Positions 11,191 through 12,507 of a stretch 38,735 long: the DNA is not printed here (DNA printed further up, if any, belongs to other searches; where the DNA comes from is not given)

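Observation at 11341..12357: Candidate single-gene defence nuclease: PUA/EVE-like reader domain fused to a NucS/Shedu-type PD-(D/E)xK nuclease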

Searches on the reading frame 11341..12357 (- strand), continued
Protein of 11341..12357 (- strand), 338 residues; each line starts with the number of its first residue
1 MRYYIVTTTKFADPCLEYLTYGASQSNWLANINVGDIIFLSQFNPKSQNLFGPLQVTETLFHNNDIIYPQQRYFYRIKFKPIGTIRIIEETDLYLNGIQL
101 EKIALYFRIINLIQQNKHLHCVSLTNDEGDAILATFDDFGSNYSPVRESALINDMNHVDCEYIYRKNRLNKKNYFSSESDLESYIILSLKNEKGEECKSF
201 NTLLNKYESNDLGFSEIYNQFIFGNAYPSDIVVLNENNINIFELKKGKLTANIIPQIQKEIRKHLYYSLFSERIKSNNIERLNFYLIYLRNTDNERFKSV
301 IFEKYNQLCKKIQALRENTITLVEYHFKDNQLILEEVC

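Call 41: find_related_loci(query=A2, collection=metagenome_contigs, flank=5000)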
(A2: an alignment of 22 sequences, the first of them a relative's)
Query A2 (163 aa) in metagenome_contigs; peptide patterns used: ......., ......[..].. (x = any residue, [..] = any of these).
600 stretches matched a pattern (row limit reached: there are more); 560 encode a relative of the query (tblastn E <= 1e-3); the best 80 are kept; 80 distinct loci.
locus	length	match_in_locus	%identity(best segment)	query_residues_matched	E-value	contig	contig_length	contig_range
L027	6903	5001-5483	91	1-161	1e-101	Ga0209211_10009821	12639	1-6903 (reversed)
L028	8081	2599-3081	90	1-161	3e-100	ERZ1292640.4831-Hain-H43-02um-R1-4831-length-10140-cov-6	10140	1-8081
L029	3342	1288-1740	93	1-151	2e-100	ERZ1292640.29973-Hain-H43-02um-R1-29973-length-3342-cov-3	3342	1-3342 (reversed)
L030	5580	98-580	89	1-161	1e-98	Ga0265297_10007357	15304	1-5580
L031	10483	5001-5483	88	1-161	2e-96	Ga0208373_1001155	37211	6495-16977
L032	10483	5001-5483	83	3-163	2e-92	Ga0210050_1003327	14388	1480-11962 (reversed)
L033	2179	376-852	85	5-163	9e-96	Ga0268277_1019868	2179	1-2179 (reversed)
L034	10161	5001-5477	85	5-163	4e-92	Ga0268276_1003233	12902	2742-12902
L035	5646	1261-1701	88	5-151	8e-92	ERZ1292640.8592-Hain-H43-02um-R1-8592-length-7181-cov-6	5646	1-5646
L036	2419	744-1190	86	3-151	9e-93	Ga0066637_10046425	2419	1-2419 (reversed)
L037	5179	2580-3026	86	3-151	3e-90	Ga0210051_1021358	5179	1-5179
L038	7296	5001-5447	86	3-151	3e-90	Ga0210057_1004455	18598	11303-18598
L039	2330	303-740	86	6-151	3e-92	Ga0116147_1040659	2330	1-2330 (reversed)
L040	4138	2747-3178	88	8-151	2e-89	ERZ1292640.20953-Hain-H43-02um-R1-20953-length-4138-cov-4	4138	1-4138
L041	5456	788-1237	85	2-151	3e-89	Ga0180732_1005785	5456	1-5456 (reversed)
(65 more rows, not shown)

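Call 43: search_protein_families(library=phrogs, proteins=[window:11341-12357:-, L024:4618-5706:+, L004:7012-7224:-, L022:4804-5304:+], max_evalue=0.1)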
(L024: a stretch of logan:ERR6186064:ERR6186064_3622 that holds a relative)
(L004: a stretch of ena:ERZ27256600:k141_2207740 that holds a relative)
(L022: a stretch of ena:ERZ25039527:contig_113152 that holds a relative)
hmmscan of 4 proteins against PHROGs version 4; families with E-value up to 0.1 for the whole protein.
window:11341-12357:- (338 aa): 2 families
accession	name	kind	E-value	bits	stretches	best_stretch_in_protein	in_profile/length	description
phrog_37909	-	unknown function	0.037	15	0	186-198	5-17/50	-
phrog_31364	-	unknown function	0.041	14.4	1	228-285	26-84/265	-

L024:4618-5706:+ (362 aa): 0 families

L004:7012-7224:- (70 aa): 4 families
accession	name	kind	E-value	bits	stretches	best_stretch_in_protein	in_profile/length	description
phrog_6422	-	moron, auxiliary metabolic gene and host takeover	0.017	16.5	1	17-62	9-51/120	Lar-like restriction alleviation protein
phrog_28897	-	unknown function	0.047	14.9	1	20-66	10-55/68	-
phrog_127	-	transcription regulation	0.049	14.3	1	17-56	163-201/253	anti-termination protein Q-like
phrog_3786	-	unknown function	0.085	13.9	1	13-47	31-64/86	-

L022:4804-5304:+ (166 aa): 1 family
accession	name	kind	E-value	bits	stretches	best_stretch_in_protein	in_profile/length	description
phrog_13142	-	unknown function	0.037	14.9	1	11-129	37-132/168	-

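Call 58: search_protein_families(library=pfam, alignment_id=A3, max_evalue=1)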
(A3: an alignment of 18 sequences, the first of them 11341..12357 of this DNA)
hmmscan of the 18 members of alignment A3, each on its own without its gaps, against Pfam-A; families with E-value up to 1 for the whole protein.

A. member 1, window:11341-12357:- (338 aa): 1 family
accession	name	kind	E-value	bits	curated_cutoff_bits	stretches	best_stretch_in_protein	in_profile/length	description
PF13198.11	DUF4014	-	0.11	13.4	23.2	0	68-116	9-60/72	Protein of unknown function (DUF4014)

B. families by the number of members that match (of 18 scanned): 29 families (the first 25 are shown)
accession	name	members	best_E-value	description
PF10539.14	Dev_Cell_Death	9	8.6e-07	Development and cell death domain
PF08378.17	NERD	8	0.0052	Nuclease-related domain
PF01878.24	EVE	4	3.7e-05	EVE domain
PF01939.22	NucS_C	4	0.0099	Endonuclease NucS C-terminal domain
PF18743.7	AHJR-like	2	0.052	REase_AHJR-like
PF13366.12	PDDEXK_3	2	0.08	PD-(D/E)XK nuclease superfamily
PF09002.17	Card1_endonuc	1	0.0085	Card1-like, endonuclease domain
PF04313.20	HSDR_N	1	0.01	Type I restriction enzyme R protein N terminus (HSDR_N)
PF01930.23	Cas_Cas4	1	0.021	Domain of unknown function DUF83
PF23321.1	R1_ABCA1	1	0.026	ABCA1-like, C-terminal R1 regulatory domain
PF23221.1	HEAT_MROH2B_1st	1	0.03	MROH2B-like, HEAT repeats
PF06250.17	YhcG_C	1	0.042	YhcG PDDEXK nuclease domain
PF23750.1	RsgI_M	1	0.051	Anti-sigma factor RsgI-like central domain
PF25292.1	Beta-prop_CGLA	1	0.053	Lambda-carrageenase beta-propeller domain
PF03325.18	Herpes_PAP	1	0.053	Herpesvirus polymerase accessory protein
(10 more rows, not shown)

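Call 60: find_encoding_contigs(protein=P0143, flank=5000, max_places=4)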
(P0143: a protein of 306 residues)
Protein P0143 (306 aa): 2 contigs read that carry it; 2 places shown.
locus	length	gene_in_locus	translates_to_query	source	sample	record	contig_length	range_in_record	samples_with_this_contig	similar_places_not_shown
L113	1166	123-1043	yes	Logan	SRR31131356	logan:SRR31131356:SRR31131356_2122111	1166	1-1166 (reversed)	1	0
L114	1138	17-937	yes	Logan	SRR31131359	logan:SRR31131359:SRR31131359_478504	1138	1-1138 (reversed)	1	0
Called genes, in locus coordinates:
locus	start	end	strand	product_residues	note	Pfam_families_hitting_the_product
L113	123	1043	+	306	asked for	-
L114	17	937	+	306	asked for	-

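Call 61: search_dna_similar(query=window:11341-12357:-, collection=plasmids, mode=protein, max_evalue=0.001, max_rows=15)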
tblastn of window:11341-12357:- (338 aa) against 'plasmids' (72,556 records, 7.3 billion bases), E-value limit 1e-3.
No match.

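Call 62: search_dna_similar(query=window:11341-12357:-, collection=phages, mode=protein, max_evalue=0.001, max_rows=15)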
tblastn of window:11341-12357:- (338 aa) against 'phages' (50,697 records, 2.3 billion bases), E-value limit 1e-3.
No match.

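Call 63: search_dna_similar(query=P0176, collection=plasmids, mode=protein, max_evalue=1e-20, max_rows=12)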
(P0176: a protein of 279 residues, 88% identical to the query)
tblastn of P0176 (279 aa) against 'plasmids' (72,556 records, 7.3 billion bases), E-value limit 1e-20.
Records with a match: 17; places in all: 17; records where one place covers at least 80% of the query: 16.
Best place of each record, by identity: <60% 17.
By first word of the organism name: Helicobacter 4; Methanothermobacter 3; Haloferacaceae 1; Paraburkholderia 1; Natrinema 1; Salinibaculum 1; Calditerrivibrio 1; Marinobacter 1; Klebsiella 1; Sphingobium 1; and 2 more.
By predicted mobility (MOB-suite, as given by PLSDB): non-mobilizable 12; mobilizable 3; conjugative 2.
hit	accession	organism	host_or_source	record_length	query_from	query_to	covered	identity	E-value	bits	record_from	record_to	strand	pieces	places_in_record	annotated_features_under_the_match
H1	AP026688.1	Helicobacter ailurogastricus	Felis catus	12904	4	259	92%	36.5%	6e-36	142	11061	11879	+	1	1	methyltransferase (x2)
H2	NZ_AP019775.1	Helicobacter suis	-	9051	6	259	91%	36.7%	5e-35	140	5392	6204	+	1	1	site-specific DNA-methyltransferase (x2)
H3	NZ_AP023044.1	Helicobacter suis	Homo sapiens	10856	6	259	91%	36.7%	5e-35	140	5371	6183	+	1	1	site-specific DNA-methyltransferase (x2)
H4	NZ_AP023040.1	Helicobacter suis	Homo sapiens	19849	6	259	91%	36.7%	5e-35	140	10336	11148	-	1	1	site-specific DNA-methyltransferase (x2)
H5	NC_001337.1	Methanothermobacter thermautotrophicus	-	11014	1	257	92%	35.9%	1e-33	136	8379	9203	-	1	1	site-specific DNA-methyltransferase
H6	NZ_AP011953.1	Methanothermobacter sp. CaT2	-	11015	1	257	92%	35.9%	1e-33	136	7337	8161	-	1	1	site-specific DNA-methyltransferase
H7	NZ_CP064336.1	Methanothermobacter thermautotrophicus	cell culture,manure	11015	1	257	92%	35.9%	1e-33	136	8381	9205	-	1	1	site-specific DNA-methyltransferase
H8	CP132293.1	Haloferacaceae archaeon XH8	cell culture,Pickle salt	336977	1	256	92%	35.8%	2e-49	182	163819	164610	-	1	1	record has no annotation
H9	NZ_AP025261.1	Paraburkholderia terrae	-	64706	2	249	89%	35.5%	3e-44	166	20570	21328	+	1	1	site-specific DNA-methyltransferase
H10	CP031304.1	Natrinema thermotolerans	Cell culture,Korean salt-fermented food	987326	1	257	92%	33.6%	1e-37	147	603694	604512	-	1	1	site-specific DNA-methyltransferase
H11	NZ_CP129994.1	Salinibaculum sp. KK48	cell culture,sediment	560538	1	257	92%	32.4%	1e-31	130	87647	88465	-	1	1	site-specific DNA-methyltransferase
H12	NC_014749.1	Calditerrivibrio nitroreducens DSM 19672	terrestrial hot spring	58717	7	275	96%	30.6%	6e-23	105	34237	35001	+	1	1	site-specific DNA-methyltransferase | HNH endonuclease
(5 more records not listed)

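Call 82: search_protein_families(library=pfam, proteins=[L024:4618-5706:+, L022:4804-5304:+, L028:3454-3891:+], max_evalue=1)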
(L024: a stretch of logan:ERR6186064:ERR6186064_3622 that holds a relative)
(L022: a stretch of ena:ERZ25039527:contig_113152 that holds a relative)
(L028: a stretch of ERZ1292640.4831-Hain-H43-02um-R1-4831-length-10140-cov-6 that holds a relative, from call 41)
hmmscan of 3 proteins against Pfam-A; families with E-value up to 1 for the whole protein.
L024:4618-5706:+ (362 aa): 1 family
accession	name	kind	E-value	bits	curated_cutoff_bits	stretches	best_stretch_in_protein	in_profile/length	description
PF08011.17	PDDEXK_9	-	0.016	15.6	25.5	1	32-92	25-95/105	PD-(D/E)XK nuclease superfamily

L022:4804-5304:+ (166 aa): 1 family
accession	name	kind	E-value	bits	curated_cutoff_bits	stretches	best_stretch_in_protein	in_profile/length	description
PF00565.23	SNase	-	7.8e-05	23.5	21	1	95-164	24-95/107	Staphylococcal nuclease homologue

L028:3454-3891:+ (146 aa): 2 families
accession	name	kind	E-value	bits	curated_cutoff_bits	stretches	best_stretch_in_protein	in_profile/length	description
PF00565.23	SNase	-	1.8e-06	28.8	21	1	76-135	24-81/107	Staphylococcal nuclease homologue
PF07106.19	TBPIP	-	0.073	13.5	22.8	1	60-100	4-44/62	TBPIP/Hop2 winged helix domain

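Call 86: fold_search(model_id=the predicted structure, library=viral)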
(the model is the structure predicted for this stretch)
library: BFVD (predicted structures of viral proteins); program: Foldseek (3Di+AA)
matches with E <= 10: 973; with E <= 0.001: 3
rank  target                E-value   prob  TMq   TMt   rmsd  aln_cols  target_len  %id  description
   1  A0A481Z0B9            3.2e-04  1.00  0.31  0.31  13.0       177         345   15  Uncharacterized protein [Mimivirus LCMiAC01]
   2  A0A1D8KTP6            3.2e-04  1.00  0.26  0.41   8.0       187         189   10  Restriction endonuclease [Synechococcus phage S-CAM7]
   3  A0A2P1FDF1            4.8e-04  1.00  0.29  0.53   6.4       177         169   18  (no name in the UniProt tables at hand)
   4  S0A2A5                1.1e-03  0.57  0.19  0.15  19.7       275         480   16  PD-(D/E)XK nuclease superfamily protein [Cellulophaga phage phi14:2]
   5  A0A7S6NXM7            1.6e-03  0.93  0.20  0.31   9.9       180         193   12  Uncharacterized protein [Bathycoccus sp. RCC716 virus 1]
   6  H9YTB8                1.7e-03  0.93  0.21  0.26  12.7       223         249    9  (no name in the UniProt tables at hand)
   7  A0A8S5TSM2            2.2e-03  0.44  0.20  0.21  23.7       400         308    9  (P)ppGpp synthetase, RelA/SpoT family [Podoviridae sp. ctARy1]
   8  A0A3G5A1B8            2.3e-03  0.97  0.25  0.37  13.6       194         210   11  Uncharacterized protein [Harvfovirus sp.]
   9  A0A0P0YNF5            2.3e-03  0.85  0.18  0.28  15.2       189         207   14  (no name in the UniProt tables at hand)
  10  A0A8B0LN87            2.6e-03  1.00  0.24  0.49   7.0       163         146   14  Uncharacterized protein [uncultured archaeal virus]
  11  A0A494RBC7            2.9e-03  0.96  0.23  0.46   8.8       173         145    9  (no name in the UniProt tables at hand)
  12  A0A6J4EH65            4.2e-03  0.96  0.21  0.33   7.4       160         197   12  (no name in the UniProt tables at hand)
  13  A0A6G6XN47            5.0e-03  0.97  0.22  0.32   6.8       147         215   10  (no name in the UniProt tables at hand)
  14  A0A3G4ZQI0            6.4e-03  0.94  0.25  0.40   7.5       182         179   13  Uncharacterized protein [Terrestrivirus sp.]
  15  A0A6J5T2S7            8.1e-03  0.96  0.23  0.46   5.7       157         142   17  PD-(D/E)XK nuclease domain-containing protein [uncultured Caudovirales phage]
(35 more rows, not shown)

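Call 89: find_related_loci(query=A1, collection=viral_contigs, flank=6000)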
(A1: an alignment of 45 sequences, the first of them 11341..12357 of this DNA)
Query A1 (338 aa) in viral_contigs; peptide patterns used: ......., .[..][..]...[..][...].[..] (x = any residue, [..] = any of these).
88 stretches matched a pattern, but none encodes a relative of the query by tblastn (E <= 1e-3).
